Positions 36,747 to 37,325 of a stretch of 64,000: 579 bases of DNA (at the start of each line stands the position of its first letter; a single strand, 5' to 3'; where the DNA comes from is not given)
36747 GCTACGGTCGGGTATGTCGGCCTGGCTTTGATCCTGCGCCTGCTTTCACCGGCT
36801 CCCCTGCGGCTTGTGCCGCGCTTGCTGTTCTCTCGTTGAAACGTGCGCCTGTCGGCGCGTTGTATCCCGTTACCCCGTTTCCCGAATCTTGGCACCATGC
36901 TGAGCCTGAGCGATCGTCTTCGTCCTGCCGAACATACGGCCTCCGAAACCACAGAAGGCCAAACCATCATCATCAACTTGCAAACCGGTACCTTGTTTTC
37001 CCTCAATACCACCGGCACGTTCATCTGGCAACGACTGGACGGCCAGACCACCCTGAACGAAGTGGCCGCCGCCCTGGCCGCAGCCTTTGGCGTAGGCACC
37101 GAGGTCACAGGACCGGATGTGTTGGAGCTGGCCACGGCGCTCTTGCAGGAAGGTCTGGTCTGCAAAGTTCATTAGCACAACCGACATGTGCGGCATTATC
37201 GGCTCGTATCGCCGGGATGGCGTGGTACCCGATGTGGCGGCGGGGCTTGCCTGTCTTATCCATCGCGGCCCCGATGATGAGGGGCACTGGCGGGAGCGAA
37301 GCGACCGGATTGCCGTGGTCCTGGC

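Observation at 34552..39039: Translationally coupled operon FGE-like enzyme / MOP flippase / PqqD-family RRE / AsnB-like amidotransferase: a lasso-like core without a B2 protease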

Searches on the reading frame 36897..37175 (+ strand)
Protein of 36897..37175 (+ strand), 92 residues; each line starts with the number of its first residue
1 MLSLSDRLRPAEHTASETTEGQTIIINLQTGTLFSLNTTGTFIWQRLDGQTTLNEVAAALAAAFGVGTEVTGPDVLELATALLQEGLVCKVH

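Call 7: search_protein_families(library=pfam, proteins=[window:36897-37175:+], max_evalue=0.01)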
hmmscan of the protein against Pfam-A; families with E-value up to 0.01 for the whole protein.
window:36897-37175:+ (92 aa): 1 family
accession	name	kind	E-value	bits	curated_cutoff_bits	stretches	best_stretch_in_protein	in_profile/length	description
PF05402.18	PqqD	-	8e-17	61.8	23.4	1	23-88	2-67/67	Coenzyme PQQ synthesis protein D (PqqD)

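Call 8: search_protein_families(library=ncbifam, proteins=[window:36897-37175:+], max_evalue=0.1)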
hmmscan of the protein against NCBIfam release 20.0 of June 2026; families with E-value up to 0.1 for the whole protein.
window:36897-37175:+ (92 aa): 6 families
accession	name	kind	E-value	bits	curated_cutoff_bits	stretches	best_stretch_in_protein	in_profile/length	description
NF033530.1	lasso_PqqD_Strm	exception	6.8e-10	39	70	1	12-88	2-78/78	lasso peptide biosynthesis PqqD family chaperone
NF033536.1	lasso_PqqD_Bac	exception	1.5e-08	34.7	80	1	19-88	17-86/88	lasso peptide biosynthesis PqqD family chaperone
TIGR04248.1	SCM_PqqD_rel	equivalog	3.2e-08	33.7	100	1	22-87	15-80/84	SynChlorMet cassette protein ScmD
TIGR03859.1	PQQ_PqqD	equivalog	4.4e-08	32.9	46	1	22-86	15-78/81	pyrroloquinoline quinone biosynthesis peptide chaperone PqqD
TIGR04302.1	geo_PqqD_fam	equivalog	1.3e-06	28.8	100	1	19-88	33-100/102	GeoRSP system PqqD family peptide chaperone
NF002535.0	PRK02079.1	equivalog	0.0009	19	101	1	27-78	29-79/92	pyrroloquinoline quinone biosynthesis peptide chaperone PqqD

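Call 21: find_homologous_proteins(query=window:36897-37175:+, max_evalue=0.001)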
Query window:36897-37175:+ (92 aa): 5 proteins with E <= 0.001 among 15 candidates.
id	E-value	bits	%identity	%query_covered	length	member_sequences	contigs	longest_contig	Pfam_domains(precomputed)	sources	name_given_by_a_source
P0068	2.4e-51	189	100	100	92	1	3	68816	PF05402.19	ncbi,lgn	-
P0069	2.2e-41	157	87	99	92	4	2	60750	PF05402.19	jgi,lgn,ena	-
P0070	8.2e-40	152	86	99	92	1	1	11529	PF05402.19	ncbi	-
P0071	1.6e-37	145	79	99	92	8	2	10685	PF05402.19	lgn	-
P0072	6.6e-35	136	77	98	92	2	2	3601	PF05402.19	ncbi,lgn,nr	ncbi:MAG: PqqD family protein [Caldilineales bacterium]|nr:PqqD family protein [Caldilineales bacter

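Call 23: find_related_loci(query=A2, collection=metagenome_contigs, flank=10000)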
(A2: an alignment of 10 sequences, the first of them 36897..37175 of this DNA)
Query A2 (92 aa) in metagenome_contigs; peptide patterns used: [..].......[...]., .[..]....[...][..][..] (x = any residue, [..] = any of these).
180 stretches matched a pattern; 32 encode a relative of the query (tblastn E <= 1e-3); 32 distinct loci.
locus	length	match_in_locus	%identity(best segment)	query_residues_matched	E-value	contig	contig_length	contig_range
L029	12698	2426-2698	87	1-91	1e-48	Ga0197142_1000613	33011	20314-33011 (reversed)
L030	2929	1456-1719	57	1-88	1e-28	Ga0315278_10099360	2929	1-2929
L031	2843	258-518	54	2-88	8e-28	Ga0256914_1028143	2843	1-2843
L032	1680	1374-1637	55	2-89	5e-27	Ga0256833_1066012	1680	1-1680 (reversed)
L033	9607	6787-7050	58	1-88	3e-25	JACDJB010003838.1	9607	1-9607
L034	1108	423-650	36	15-90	6e-13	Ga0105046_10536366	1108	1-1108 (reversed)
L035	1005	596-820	33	16-88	9e-10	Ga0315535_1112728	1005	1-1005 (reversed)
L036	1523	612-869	28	3-83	2e-9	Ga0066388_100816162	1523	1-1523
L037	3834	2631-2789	43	36-88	4e-9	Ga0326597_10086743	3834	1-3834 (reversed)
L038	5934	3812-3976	42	29-83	4e-9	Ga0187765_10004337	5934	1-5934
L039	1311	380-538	45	34-86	4e-9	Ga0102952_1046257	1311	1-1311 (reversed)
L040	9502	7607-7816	33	21-86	1e-8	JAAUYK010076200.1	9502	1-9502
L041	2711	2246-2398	41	21-66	1e-8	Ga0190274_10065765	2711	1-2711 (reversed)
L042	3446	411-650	33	12-88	2e-8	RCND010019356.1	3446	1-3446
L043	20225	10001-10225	29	16-88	4e-8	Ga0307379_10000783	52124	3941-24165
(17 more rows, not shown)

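Call 76: predict_structure(alignment_id=A3)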
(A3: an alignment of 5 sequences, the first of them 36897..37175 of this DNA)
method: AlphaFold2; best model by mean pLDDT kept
length: 92 residues; sequences in the alignment: 5
mean_pLDDT: 45.9   pTM: 0.34
mean pLDDT of the five models: 45.9, 44.5, 42.8, 41.6, 41.0
residues with pLDDT >= 90: 0; 70-90: 0; 50-70: 30; < 50: 62
segments of 3 or more residues with pLDDT < 50: 1-23, 27-32, 34-45, 63-74, 89-92
pLDDT, mean of each block of 10 residues (from residue 1): 32 42 48 43 47 52 43 53 54 43
secondary structure, 60 per line:
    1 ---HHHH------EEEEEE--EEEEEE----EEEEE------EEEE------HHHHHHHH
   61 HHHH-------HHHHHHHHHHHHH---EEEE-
elements in order: H4-7 E14-19 E22-27 E32-36 E43-46 H53-64 H72-84 E88-91

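Call 99: search_protein_representatives(alignment_id=A3)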
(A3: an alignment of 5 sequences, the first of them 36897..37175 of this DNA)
Query: 5 sequences, 92 profile positions. Proteins with E-value up to 0.001 (for the whole library): 6289; up to 1e-10: 102; up to 1e-30: 0. The best 150 are listed.
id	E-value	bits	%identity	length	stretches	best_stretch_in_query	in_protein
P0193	1.6e-26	108.2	-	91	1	1-88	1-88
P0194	1.8e-24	101.6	-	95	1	2-90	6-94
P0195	8.5e-19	83.5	-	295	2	2-89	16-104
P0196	1.8e-18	82.4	-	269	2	14-89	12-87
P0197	6.7e-18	80.6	-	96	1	1-89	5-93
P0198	1.0e-17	80.0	-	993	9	31-55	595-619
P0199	2.2e-16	75.7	-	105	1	3-89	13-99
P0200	5.5e-16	74.5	-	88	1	7-88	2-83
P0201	8.2e-16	73.9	-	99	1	2-89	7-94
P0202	3.7e-15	71.8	-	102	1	1-88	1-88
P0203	6.5e-15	71.0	-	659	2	12-82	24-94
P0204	8.3e-15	70.7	-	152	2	9-65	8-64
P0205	8.7e-15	70.6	-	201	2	8-91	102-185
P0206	1.5e-14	69.9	-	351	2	5-91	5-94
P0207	1.5e-14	69.8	-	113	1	18-89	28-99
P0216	1.2e-13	66.9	-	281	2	2-90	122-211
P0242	6.2e-12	61.5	-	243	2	1-88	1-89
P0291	9.1e-11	57.7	-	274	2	3-88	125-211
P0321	3.1e-10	56.0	-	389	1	2-88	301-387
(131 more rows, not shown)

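Call 100: search_protein_families(library=pfam, proteins=[P0203, P0195, P0196, P0206, P0216, P0242, P0291, P0321, P0198, P0205], max_evalue=0.0001)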
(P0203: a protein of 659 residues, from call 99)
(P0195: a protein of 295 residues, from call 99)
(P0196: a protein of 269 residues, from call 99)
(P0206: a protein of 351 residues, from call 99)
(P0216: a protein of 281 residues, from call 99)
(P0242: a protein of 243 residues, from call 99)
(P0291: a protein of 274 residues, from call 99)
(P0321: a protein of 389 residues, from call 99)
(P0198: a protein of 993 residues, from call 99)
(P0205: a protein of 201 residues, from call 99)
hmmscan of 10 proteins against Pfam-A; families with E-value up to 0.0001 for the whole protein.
P0203 (659 aa): 1 family
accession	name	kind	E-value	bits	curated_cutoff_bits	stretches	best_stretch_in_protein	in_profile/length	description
PF05402.18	PqqD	-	6.1e-23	81.4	23.4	2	144-208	3-67/67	Coenzyme PQQ synthesis protein D (PqqD)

P0195 (295 aa): 2 families
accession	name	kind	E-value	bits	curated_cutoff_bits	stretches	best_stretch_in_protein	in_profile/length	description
PF05402.18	PqqD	-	1.7e-30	105.6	23.4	2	37-103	1-67/67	Coenzyme PQQ synthesis protein D (PqqD)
PF16007.11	DUF4777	-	4.1e-05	24.2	34.4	0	67-102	21-56/66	Domain of unknown function (DUF4777)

P0196 (269 aa): 1 family
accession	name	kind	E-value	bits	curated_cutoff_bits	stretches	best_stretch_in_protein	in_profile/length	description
PF05402.18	PqqD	-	1.3e-28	99.5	23.4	2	20-86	1-67/67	Coenzyme PQQ synthesis protein D (PqqD)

P0206 (351 aa): 1 family
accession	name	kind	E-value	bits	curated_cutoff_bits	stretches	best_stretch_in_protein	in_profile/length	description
PF05402.18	PqqD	-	3.9e-26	91.6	23.4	2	26-91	2-67/67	Coenzyme PQQ synthesis protein D (PqqD)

P0216 (281 aa): 1 family
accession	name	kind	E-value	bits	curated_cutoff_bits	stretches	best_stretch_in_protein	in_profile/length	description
PF05402.18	PqqD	-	8e-20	71.4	23.4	2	143-206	1-64/67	Coenzyme PQQ synthesis protein D (PqqD)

P0242 (243 aa): 1 family
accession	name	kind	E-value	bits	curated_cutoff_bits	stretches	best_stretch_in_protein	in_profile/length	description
PF05402.18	PqqD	-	3.2e-12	47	23.4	1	24-89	2-67/67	Coenzyme PQQ synthesis protein D (PqqD)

P0291 (274 aa): 1 family
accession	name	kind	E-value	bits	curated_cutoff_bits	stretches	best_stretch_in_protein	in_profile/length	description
PF05402.18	PqqD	-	1.4e-23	83.4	23.4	2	19-84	2-67/67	Coenzyme PQQ synthesis protein D (PqqD)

P0321 (389 aa): 1 family
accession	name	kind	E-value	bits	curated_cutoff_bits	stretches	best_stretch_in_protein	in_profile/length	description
PF05402.18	PqqD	-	4e-12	46.7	23.4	1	326-387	6-67/67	Coenzyme PQQ synthesis protein D (PqqD)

P0198 (993 aa): 8 families
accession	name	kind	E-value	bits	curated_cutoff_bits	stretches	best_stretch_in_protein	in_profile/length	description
PF22325.2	CR4_N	-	4e-14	52.9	27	0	603-640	12-48/80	Interferon-gamma receptor, N-terminal domain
PF22300.2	NGO_1070-like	-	1.2e-10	42.2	26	0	189-218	5-34/99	NGO_1070-like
PF00353.25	HemolysinCabind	-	2.3e-09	37.5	23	1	17-50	2-35/36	RTX calcium-binding nonapeptide repeat (4 copies)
PF01839.29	FG-GAP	-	4.3e-07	30.1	22.1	0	96-113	20-37/37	FG-GAP repeat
PF07013.16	DUF1314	-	5.3e-07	30.2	25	0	78-122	28-74/197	Protein of unknown function (DUF1314)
PF13517.12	FG-GAP_3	-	9.7e-07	29.7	26.9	0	40-72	9-41/61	FG-GAP-like repeat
PF24433.1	DUF7556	-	1.9e-06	27.7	27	0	116-131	20-35/56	Family of unknown function (DUF7556)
PF22879.1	AIPR_N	-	9.7e-05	22.8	28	0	549-593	42-86/151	Abortive infection phage resistance protein N-terminal domain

P0205 (201 aa): 1 family
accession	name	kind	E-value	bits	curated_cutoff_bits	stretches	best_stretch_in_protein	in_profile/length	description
PF05402.18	PqqD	-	3.7e-27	94.9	23.4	2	27-88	6-67/67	Coenzyme PQQ synthesis protein D (PqqD)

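Call 101: search_protein_families(library=pfam, proteins=[L043:10354-12288:+, L043:7456-9618:+, L043:9932-10231:+, L043:12718-13896:-, L043:13815-15341:-, L043:6433-7314:-, L043:5661-6398:-, L043:15009-16328:+], max_evalue=0.001)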
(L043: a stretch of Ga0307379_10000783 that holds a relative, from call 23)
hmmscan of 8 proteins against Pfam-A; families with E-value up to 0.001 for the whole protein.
L043:10354-12288:+ (644 aa): 0 families

L043:7456-9618:+ (720 aa): 15 families
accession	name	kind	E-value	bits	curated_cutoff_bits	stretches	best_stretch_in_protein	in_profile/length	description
PF00884.28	Sulfatase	-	5.9e-49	167.4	25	1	44-316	2-301/301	Sulfatase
PF01663.27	Phosphodiest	-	2.3e-15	57.5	23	1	45-260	1-221/342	Type I phosphodiesterase / nucleotide pyrophosphatase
PF16347.10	SGSH_C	-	1.2e-12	48.7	29.3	1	273-394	10-135/154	N-sulphoglucosamine sulphohydrolase, C-terminal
PF07719.23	TPR_2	-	1.9e-11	43.6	27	0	506-533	3-30/34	Tetratricopeptide repeat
PF13428.12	TPR_14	-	5.6e-10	39.3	23.5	0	660-688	4-32/44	Tetratricopeptide repeat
PF13424.12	TPR_12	-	1.1e-08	35.6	30.1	0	626-685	7-73/77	Tetratricopeptide repeat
PF14559.12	TPR_19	-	2.4e-08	34.6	25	0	565-604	3-42/68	Tetratricopeptide repeat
PF13432.12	TPR_16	-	2.5e-07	31.4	32.7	0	496-533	23-60/65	Tetratricopeptide repeat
PF00515.34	TPR_1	-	9.1e-06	25.7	27.8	0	510-533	7-30/34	Tetratricopeptide repeat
PF13431.12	TPR_17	-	1e-05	25.9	24.4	0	493-525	2-34/34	Tetratricopeptide repeat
PF23914.1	TPR_CcmH_CycH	-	1.9e-05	25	42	0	456-534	73-151/158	Cytochrome c-type biogenesis protein H TPR domain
PF13181.12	TPR_8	-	3.2e-05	24.2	25.7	0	567-586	15-34/34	Tetratricopeptide repeat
PF12895.13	ANAPC3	-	0.00018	22.1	27.2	0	485-528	4-47/82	Anaphase-promoting complex, cyclosome, subunit 3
PF02995.22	DUF229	-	0.00088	18.5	25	0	228-266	311-349/496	Protein of unknown function (DUF229)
PF13371.12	TPR_9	-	0.00097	19.5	35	0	479-532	4-57/73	Tetratricopeptide repeat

L043:9932-10231:+ (99 aa): 1 family
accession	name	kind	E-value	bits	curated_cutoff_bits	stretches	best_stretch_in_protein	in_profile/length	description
PF05402.18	PqqD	-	9.2e-21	74.4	23.4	1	31-98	2-67/67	Coenzyme PQQ synthesis protein D (PqqD)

L043:12718-13896:- (392 aa): 0 families

L043:13815-15341:- (508 aa): 6 families
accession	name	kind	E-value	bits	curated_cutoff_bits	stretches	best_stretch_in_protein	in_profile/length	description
PF00732.25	GMC_oxred_N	-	5.4e-42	144.5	23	1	69-288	2-217/218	GMC oxidoreductase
PF05199.19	GMC_oxred_C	-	9.7e-23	81.7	24.6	1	365-496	4-139/139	GMC oxidoreductase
PF01266.30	DAO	-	5.9e-07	29.8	27.9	1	23-267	2-209/353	FAD dependent oxidoreductase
PF00890.30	FAD_binding_2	-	1.4e-06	28.2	20.4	1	23-54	2-33/414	FAD binding domain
PF07992.20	Pyr_redox_2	-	6.8e-05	22.9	26.1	0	22-54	2-34/291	Pyridine nucleotide-disulphide oxidoreductase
PF13450.12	NAD_binding_8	-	0.00016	22.3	21.9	1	25-54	1-30/68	NAD(P)-binding Rossmann-like domain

L043:6433-7314:- (293 aa): 4 families
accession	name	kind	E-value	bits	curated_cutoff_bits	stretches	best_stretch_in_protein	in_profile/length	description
PF08281.18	Sigma70_r4_2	-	2.4e-09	37.1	25.7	1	235-282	6-53/54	Sigma-70, region 4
PF04545.22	Sigma70_r4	-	7.5e-06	25.8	24.1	1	237-284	2-49/50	Sigma-70, region 4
PF04542.20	Sigma70_r2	-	1.1e-05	25.6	24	1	133-195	12-70/71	Sigma-70 region 2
PF13384.12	HTH_23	-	4.4e-05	23.6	24.6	1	248-279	11-41/50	Homeodomain-like domain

L043:5661-6398:- (245 aa): 1 family
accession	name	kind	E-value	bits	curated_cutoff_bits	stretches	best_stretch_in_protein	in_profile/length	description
PF13620.12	CarboxypepD_reg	-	0.00032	21.4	32.3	1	180-230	7-58/82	Carboxypeptidase regulatory-like domain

L043:15009-16328:+ (439 aa): 0 families
